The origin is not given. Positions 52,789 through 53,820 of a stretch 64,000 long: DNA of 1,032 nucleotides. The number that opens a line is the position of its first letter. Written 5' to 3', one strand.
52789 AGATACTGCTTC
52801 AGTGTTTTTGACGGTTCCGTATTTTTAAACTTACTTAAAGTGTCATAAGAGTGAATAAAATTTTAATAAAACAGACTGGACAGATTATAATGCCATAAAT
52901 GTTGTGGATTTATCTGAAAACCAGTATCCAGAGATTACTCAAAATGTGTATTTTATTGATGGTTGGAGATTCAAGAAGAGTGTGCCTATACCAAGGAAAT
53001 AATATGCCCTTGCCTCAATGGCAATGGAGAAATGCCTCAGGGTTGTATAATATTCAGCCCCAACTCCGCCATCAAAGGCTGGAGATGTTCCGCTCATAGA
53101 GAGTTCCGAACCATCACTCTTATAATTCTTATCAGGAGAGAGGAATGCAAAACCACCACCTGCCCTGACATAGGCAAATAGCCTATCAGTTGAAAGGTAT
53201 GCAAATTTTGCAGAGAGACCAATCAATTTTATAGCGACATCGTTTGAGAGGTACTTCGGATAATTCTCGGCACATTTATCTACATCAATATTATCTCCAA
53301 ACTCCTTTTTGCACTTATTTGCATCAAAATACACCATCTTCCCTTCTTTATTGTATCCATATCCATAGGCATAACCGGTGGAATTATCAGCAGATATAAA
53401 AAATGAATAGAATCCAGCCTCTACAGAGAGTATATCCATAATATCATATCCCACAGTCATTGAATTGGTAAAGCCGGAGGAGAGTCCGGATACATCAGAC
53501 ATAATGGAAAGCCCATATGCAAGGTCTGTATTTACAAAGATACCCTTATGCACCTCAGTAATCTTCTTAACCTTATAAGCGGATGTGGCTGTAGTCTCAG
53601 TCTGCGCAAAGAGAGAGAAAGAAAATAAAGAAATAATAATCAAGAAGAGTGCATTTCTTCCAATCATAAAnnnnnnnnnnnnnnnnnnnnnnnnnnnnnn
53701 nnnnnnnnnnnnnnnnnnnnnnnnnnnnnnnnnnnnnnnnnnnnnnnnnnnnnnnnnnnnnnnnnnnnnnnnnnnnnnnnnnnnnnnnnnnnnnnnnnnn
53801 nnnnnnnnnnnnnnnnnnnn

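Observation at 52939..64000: Contiguous Glt/Nfs-like trans-envelope gene set (beta-barrel / 3 TPR / small periplasmic / FHA+TonB-C / beta-barrel) in a non-Myxococcus genomic background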

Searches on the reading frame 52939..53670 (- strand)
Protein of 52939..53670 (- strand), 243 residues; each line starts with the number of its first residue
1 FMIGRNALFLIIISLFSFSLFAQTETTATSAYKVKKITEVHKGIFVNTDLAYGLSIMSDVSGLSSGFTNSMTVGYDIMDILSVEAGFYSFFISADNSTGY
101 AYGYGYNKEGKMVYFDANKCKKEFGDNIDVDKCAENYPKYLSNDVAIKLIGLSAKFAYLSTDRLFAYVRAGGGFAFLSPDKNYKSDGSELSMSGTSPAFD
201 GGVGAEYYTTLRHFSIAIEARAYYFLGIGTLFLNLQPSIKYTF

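Call 3: search_protein_families(library=ncbifam, proteins=[window:52939-53670:-], max_evalue=0.01)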
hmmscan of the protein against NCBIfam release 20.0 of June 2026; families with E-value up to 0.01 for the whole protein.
window:52939-53670:- (243 aa): 1 family
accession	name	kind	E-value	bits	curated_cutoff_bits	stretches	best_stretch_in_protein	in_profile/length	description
NF033755.1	gliding_CglE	equivalog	5.6e-28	98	70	1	39-243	1-172/172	adventurous gliding motility protein CglE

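Call 4: search_protein_families(library=pfam, proteins=[window:52939-53670:-], max_evalue=0.01)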
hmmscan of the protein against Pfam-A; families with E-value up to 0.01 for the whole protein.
window:52939-53670:- (243 aa): 2 families
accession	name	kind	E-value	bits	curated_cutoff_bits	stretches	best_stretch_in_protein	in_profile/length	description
PF13505.12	OMP_b-brl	-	9.5e-05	23.1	28.7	1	56-225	33-155/175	Outer membrane protein beta-barrel domain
PF01389.23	OmpA_membrane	-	0.00022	21.5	21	1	71-210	39-137/180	OmpA-like transmembrane domain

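Call 31: find_homologous_proteins(query=window:52939-53670:-, max_evalue=0.001)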
Query window:52939-53670:- (243 aa): 14 proteins with E <= 0.001 among 553 candidates.
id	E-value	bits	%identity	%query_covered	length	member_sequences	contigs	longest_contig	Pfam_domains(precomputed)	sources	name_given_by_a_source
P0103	2.0e-152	523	100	100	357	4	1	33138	-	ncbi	ncbi:MAG: adventurous gliding motility protein CglE [Myxococcota bacterium]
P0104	2.5e-132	458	84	100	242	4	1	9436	-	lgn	-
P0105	2.5e-126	438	80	100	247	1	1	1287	-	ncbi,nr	ncbi:MAG: adventurous gliding motility protein CglE [Deltaproteobacteria bacterium]|nr:adventurous g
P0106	3.5e-124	431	79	100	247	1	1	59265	-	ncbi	-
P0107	1.1e-121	423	78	100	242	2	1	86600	-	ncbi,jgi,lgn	-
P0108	6.0e-118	411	77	93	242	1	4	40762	PF13505.13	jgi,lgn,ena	-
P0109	1.0e-114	400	72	100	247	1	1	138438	-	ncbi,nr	ncbi:MAG: adventurous gliding motility protein CglE [Deltaproteobacteria bacterium]|nr:adventurous g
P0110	5.4e-114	398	72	100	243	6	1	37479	PF13505.13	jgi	jgi:hypothetical protein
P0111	2.5e-110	386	76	91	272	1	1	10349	-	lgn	-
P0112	3.1e-104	366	69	98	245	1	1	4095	PF13505.13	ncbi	-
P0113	3.1e-103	362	71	92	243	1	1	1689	PF13505.13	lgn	-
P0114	1.6e-99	350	69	96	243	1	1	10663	PF13505.13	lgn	-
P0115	1.9e-99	350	63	100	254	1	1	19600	-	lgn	-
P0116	6.2e-96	338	66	96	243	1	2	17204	-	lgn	-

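Call 38: predict_structure(alignment_id=A1)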
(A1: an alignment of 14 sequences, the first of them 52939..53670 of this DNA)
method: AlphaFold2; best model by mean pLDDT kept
length: 243 residues; sequences in the alignment: 14
mean_pLDDT: 40.1   pTM: 0.31
mean pLDDT of the five models: 40.1, 39.1, 37.8, 36.2, 35.7
residues with pLDDT >= 90: 0; 70-90: 28; 50-70: 30; < 50: 185
segments of 3 or more residues with pLDDT < 50: 20-101, 142-243
pLDDT, mean of each block of 10 residues (from residue 1): 80 69 28 23 24 26 26 31 30 34 56 63 70 70 39 34 29 28 41 33 28 35 38 31 23
secondary structure, 60 per line:
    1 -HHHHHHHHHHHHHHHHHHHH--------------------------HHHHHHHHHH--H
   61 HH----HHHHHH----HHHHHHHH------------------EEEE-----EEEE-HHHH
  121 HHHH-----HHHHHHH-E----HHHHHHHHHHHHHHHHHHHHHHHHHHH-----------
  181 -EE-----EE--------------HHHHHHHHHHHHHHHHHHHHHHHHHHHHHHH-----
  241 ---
elements in order: H2-21 H48-57 H67-72 H77-84 E103-106 E112-115 H117-124 H130-136 H143-169 H205-235

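Call 46: search_protein_representatives(alignment_id=A1)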
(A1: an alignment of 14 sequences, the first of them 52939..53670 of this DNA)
Query: 14 sequences, 242 profile positions. Proteins with E-value up to 0.001 (for the whole library): 154; up to 1e-10: 25; up to 1e-30: 2. The best 150 are listed.
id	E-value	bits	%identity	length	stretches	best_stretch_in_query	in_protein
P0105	7.5e-137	470.7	-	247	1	1-242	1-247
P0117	2.4e-44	167.8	-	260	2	140-242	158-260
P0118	1.1e-28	116.5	-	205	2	139-242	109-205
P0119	1.1e-24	103.4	-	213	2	140-242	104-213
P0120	1.4e-23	99.8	-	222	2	151-242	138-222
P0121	1.7e-22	96.3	-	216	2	146-242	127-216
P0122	2.8e-19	85.8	-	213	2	148-242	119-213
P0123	7.3e-18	81.1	-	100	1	147-242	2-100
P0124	8.5e-17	77.7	-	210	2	153-242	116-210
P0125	1.6e-16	76.8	-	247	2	143-242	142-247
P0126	5.6e-16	75.0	-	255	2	142-242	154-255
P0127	2.6e-15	72.8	-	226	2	150-242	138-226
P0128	7.9e-15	71.2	-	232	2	139-242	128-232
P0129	2.5e-14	69.6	-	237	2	128-242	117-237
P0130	3.4e-13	65.9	-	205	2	148-242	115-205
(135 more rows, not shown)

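Call 52: predict_structure(alignment_id=A2)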
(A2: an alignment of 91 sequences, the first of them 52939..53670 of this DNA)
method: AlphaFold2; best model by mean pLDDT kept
length: 243 residues; sequences in the alignment: 91
mean_pLDDT: 90.2   pTM: 0.78
mean pLDDT of the five models: 90.2, 89.7, 89.2, 89.0, 88.6
residues with pLDDT >= 90: 164; 70-90: 58; 50-70: 21; < 50: 0
segments of 3 or more residues with pLDDT < 50: none
pLDDT, mean of each block of 10 residues (from residue 1): 78 79 60 74 96 96 95 96 98 81 88 90 95 90 94 94 95 97 84 94 97 96 97 98 96
secondary structure, 60 per line:
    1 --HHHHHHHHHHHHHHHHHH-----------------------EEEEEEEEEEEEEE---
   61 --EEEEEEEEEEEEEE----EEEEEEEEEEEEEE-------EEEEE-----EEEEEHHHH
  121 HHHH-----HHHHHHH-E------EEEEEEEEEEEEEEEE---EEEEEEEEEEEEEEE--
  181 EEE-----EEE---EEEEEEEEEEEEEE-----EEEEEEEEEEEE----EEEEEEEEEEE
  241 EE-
elements in order: H3-20 E44-57 E63-76 E81-94 E102-106 E112-116 H117-124 H130-136 E145-160 E164-178 E181-183 E189-191 E195-208 E214-225 E230-242

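Call 54: fold_search(model_id=the predicted structure, library=pdb)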
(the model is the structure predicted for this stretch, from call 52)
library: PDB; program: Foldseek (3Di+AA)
matches with E <= 10: 1207; with E <= 0.001: 72
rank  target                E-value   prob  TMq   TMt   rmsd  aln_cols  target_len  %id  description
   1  9fzc_A                2.2e-07  1.00  0.50  0.69   5.8       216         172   15  Structure of OmpA-short in complex with nanobody Nb01 (released 2024-07-17)
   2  9fzd_A                6.7e-07  1.00  0.50  0.66   5.1       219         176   16  Structure of OmpA-long in complex with nanobody Nb39 (released 2024-07-17)
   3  9a2m_MODEL_1_A        1.7e-06  1.00  0.48  0.35  12.0       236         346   16  Model of E. coli OmpA by in-cell photo-crosslinking MS and deep learning (released 2023-02-24)
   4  1bxw                  1.9e-06  1.00  0.47  0.64   5.0       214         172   14  OUTER MEMBRANE PROTEIN A (OMPA) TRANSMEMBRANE DOMAIN (released 1998-10-14)
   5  1p4t                  2.8e-06  1.00  0.49  0.74   6.5       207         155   16  Crystal structure of Neisserial surface protein A (NspA) (released 2003-07-22)
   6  7xw0_B                4.5e-06  1.00  0.38  0.35  10.4       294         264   10  Crystal structure of pOmpT (released 2023-05-31)
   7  3qrc_A                1.6e-05  1.00  0.42  0.60   6.4       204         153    9  The crystal structure of Ail, the attachment invasion locus protein of Yersinia pestis, in complex with the heparin an (released 2011-11-23)
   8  7xw0_A                1.6e-05  1.00  0.36  0.33  17.7       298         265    9  Crystal structure of pOmpT (released 2023-05-31)
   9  3qrc_B                2.1e-05  1.00  0.42  0.60   6.5       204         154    9  The crystal structure of Ail, the attachment invasion locus protein of Yersinia pestis, in complex with the heparin an (released 2011-11-23)
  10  3qra                  2.9e-05  1.00  0.40  0.57   5.7       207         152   12  The crystal structure of Ail, the attachment invasion locus protein of Yersinia pestis (released 2011-11-23)
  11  9a34_MODEL_1_A        3.7e-05  1.00  0.32  0.26  13.6       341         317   11  Model of E. coli OmpT by in-cell photo-crosslinking MS and deep learning (released 2023-02-24)
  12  2f1v_A                4.1e-05  1.00  0.48  0.62   6.8       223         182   12  Outer membrane protein OmpW (released 2006-01-24)
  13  9nh2_A                4.8e-05  1.00  0.51  0.55   7.3       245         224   14  In situ cryo-EM structure of porin III of the Legionella Dot/Icm T4SS machine (released 2025-09-17)
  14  1qjp                  4.8e-05  1.00  0.40  0.65   5.4       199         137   17  HIGH RESOLUTION STRUCTURE OF THE OUTER MEMBRANE PROTEIN A (OMPA) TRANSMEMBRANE DOMAIN (released 2000-06-30)
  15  2ge4_MODEL_1_A        5.6e-05  1.00  0.34  0.45  10.1       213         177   16  High-resolution solution structure of outer membrane protein A transmembrane domain (released 2006-04-11)
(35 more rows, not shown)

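Call 56: find_encoding_contigs(protein=P0104, flank=10000, max_places=2)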
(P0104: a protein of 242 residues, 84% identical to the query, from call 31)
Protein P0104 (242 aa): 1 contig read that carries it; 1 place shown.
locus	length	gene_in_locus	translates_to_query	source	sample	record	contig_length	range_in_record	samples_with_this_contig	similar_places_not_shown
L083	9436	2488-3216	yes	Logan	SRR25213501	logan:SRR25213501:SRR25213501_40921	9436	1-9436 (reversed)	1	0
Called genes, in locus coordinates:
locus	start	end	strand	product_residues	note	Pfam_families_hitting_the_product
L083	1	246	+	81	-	?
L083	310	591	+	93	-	-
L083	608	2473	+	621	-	PF16697:Yop-YscD_cpl, PF00498:FHA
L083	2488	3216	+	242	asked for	-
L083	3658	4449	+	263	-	PF01791:DeoC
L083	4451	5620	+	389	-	PF01676:Metalloenzyme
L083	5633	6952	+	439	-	PF02885:Glycos_trans_3N, PF00591:Glycos_transf_3, PF07831:PYNP_C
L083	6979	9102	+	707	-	PF01074:Glyco_hydro_38N, PF03065:Glyco_hydro_57, PF09094:AmyA-A_glucT_m, PF09095:AmyA-gluTrfs_C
